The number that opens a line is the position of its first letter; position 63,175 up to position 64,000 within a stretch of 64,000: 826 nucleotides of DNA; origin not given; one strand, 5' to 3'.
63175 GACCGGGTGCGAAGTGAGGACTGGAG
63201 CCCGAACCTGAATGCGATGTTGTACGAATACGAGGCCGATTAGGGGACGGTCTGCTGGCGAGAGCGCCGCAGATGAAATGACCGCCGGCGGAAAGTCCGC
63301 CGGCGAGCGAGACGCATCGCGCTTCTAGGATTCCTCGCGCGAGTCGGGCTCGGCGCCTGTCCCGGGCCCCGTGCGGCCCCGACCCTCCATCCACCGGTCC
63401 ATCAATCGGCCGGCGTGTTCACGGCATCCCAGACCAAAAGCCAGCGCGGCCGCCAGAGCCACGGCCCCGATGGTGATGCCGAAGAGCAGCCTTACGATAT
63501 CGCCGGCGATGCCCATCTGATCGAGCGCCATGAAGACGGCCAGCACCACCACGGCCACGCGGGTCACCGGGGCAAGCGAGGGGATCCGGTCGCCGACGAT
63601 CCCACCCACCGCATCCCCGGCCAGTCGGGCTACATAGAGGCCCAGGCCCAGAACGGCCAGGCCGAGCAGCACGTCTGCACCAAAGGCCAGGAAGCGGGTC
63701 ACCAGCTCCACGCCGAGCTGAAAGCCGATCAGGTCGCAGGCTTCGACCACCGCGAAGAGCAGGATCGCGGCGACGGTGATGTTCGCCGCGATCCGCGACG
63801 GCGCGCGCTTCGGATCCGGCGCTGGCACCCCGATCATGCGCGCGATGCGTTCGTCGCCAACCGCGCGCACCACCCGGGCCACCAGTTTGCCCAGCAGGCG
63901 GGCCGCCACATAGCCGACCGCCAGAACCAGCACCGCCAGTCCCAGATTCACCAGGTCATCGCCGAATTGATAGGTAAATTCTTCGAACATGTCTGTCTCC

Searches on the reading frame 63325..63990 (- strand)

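Call 79: search_protein_families(library=pfam, proteins=[window:63325-63990:-], max_evalue=0.0001)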
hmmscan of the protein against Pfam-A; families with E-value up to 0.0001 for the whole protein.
window:63325-63990:- (221 aa): 1 family
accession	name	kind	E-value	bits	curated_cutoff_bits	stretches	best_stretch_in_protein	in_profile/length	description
PF05552.17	MS_channel_1st_1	-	2.1e-07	31.2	22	1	4-45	5-46/50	Mechanosensitive ion channel, conserved TM helix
